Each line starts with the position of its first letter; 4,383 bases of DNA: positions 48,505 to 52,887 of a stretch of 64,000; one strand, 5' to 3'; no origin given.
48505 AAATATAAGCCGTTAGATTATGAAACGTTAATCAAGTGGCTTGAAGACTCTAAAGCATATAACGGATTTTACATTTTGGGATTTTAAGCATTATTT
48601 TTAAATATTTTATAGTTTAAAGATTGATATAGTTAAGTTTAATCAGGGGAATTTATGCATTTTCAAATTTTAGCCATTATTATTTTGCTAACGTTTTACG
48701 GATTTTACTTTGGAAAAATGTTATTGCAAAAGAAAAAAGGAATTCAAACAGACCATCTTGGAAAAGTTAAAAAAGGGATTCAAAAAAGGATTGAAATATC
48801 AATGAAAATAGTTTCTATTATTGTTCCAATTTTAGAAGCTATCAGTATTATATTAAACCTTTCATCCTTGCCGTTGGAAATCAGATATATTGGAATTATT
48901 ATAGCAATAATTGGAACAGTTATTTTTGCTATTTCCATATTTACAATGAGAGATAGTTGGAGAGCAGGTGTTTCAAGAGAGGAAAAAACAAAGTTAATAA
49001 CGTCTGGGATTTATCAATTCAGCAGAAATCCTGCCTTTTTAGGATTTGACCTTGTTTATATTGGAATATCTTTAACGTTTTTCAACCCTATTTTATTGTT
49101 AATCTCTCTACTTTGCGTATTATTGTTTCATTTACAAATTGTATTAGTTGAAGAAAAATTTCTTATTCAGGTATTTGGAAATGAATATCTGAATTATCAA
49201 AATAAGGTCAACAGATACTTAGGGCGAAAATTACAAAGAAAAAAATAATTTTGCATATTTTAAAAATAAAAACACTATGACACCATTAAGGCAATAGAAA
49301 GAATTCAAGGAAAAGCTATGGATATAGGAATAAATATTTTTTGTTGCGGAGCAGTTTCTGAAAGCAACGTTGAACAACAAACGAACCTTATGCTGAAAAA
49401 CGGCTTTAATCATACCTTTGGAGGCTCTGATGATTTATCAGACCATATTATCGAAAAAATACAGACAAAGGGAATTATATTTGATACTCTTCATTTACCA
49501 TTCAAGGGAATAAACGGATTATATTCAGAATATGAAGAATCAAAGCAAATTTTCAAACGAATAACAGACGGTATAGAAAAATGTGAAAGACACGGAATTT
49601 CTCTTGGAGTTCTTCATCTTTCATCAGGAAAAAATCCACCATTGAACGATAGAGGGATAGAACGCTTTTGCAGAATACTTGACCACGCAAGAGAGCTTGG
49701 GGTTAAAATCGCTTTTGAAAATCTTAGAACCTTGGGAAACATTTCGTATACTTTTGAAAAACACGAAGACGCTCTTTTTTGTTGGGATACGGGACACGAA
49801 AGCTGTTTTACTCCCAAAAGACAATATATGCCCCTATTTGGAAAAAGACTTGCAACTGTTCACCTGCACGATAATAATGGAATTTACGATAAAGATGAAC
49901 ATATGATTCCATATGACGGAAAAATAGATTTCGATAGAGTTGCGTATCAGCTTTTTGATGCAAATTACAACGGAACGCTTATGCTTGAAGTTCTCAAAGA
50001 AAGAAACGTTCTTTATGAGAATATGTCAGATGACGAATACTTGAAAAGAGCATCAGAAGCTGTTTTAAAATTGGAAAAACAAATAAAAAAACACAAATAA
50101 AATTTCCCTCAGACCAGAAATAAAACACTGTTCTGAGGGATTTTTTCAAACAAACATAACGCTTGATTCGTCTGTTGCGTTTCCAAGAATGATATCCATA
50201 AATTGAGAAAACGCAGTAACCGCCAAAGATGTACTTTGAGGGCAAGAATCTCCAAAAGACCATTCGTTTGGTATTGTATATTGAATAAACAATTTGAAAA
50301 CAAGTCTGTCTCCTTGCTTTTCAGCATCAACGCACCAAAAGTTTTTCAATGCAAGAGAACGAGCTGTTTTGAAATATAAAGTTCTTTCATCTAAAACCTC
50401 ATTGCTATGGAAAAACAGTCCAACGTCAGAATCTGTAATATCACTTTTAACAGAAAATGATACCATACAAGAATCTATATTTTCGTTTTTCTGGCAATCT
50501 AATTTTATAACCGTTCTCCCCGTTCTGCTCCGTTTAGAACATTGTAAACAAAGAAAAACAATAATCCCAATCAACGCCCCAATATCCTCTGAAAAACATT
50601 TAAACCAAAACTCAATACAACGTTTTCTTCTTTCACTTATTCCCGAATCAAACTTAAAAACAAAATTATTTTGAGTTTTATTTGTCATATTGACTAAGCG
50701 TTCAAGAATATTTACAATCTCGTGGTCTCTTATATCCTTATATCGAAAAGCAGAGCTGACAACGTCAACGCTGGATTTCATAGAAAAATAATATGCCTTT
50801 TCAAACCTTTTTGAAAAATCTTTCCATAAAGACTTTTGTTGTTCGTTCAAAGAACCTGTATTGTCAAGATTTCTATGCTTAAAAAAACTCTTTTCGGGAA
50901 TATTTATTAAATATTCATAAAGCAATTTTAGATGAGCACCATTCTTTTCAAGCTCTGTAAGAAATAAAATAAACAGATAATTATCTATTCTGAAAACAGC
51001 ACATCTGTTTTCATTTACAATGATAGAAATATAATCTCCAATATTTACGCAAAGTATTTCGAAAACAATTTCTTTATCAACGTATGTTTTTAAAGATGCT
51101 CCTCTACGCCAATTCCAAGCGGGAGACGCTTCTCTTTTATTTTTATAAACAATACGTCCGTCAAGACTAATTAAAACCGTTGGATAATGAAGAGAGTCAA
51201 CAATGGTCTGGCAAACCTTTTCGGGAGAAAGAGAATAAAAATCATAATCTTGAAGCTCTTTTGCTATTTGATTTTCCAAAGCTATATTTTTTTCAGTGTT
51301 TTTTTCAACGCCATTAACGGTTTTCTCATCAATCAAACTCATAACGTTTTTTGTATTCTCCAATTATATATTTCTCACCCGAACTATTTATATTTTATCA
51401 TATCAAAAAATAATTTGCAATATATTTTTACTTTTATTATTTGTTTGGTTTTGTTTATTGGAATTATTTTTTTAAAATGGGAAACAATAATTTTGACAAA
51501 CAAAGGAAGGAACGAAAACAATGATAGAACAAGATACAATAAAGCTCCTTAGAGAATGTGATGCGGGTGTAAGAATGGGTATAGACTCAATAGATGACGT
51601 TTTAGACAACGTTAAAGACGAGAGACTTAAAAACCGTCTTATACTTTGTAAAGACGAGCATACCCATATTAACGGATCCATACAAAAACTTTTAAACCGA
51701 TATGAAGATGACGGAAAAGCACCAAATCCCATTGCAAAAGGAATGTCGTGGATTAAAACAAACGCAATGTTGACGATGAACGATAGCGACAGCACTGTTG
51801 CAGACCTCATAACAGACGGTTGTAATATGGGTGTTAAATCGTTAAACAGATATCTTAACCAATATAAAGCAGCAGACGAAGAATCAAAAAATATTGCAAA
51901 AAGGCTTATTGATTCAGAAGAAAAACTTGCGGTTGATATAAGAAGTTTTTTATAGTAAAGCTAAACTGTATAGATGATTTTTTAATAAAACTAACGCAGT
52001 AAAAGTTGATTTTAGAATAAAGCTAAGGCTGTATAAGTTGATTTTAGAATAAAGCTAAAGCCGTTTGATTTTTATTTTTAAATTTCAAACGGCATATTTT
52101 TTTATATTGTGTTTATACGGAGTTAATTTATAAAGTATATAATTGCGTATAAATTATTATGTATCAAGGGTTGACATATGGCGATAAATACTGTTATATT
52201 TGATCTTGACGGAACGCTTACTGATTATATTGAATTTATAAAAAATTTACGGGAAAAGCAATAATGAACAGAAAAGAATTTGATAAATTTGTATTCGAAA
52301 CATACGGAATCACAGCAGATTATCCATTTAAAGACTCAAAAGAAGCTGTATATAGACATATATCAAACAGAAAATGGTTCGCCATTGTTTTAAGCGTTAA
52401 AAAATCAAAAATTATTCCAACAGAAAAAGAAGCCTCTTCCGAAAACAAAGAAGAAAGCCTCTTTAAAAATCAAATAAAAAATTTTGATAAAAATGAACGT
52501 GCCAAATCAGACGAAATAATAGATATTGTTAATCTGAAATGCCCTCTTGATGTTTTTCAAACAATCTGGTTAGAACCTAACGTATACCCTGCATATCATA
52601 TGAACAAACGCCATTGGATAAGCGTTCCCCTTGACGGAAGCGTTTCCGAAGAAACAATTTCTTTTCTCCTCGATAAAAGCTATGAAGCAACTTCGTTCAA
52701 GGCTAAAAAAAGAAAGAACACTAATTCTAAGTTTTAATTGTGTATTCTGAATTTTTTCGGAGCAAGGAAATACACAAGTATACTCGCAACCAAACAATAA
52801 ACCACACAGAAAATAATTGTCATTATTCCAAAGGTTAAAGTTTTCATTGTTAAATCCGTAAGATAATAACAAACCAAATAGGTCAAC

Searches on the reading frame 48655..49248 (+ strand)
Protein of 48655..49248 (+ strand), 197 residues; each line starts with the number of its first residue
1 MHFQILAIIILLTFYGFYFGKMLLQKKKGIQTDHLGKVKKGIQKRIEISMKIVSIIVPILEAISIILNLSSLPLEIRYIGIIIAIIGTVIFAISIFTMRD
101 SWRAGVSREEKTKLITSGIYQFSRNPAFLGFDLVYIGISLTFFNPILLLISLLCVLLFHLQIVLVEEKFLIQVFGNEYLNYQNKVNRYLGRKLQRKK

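Call 33: search_protein_families(library=ncbifam, proteins=[window:48655-49248:+], max_evalue=0.00001)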
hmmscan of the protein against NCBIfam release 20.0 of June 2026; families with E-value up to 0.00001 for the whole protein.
window:48655-49248:+ (197 aa): 3 families
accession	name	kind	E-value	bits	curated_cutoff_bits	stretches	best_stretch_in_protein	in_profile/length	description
NF040696.1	isopcys_mtase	equivalog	9.1e-16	58.3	160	1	23-188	20-186/190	protein-S-isoprenylcysteine O-methyltransferase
TIGR04571.1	LmtA_Leptospira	exception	1e-10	41.8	325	1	81-191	54-165/252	lipid A Kdo2 1-phosphate O-methyltransferase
NF045656.1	MeththiolMtaseMddA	equivalog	1.7e-07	30.8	270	1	75-186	124-234/238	methanethiol S-methyltransferase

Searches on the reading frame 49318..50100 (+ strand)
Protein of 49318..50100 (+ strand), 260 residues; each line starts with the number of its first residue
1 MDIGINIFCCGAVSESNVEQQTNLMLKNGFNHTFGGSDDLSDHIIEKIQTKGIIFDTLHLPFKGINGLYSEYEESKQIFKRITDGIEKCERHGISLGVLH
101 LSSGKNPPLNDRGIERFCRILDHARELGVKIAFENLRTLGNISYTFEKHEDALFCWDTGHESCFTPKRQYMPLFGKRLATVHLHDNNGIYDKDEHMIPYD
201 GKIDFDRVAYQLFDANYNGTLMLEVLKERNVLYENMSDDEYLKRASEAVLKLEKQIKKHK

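Call 33: search_protein_families(library=ncbifam, proteins=[window:49318-50100:+], max_evalue=0.00001)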
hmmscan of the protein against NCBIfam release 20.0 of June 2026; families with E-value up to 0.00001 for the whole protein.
window:49318-50100:+ (260 aa): 1 family
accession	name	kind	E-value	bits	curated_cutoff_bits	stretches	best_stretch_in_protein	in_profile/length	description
NF041277.1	coba_remo_CbiR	equivalog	2.7e-11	43.5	105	1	57-230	63-239/249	cobamide remodeling phosphodiesterase CbiR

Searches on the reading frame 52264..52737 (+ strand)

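Call 34: search_protein_families(library=pfam, proteins=[window:52264-52737:+], max_evalue=0.0001)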
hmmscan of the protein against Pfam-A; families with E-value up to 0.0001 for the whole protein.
window:52264-52737:+ (157 aa): 1 family
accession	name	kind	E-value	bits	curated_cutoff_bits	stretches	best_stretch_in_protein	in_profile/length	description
PF04237.18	YjbR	-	2.7e-17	63.7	30.1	1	13-141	3-87/88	YjbR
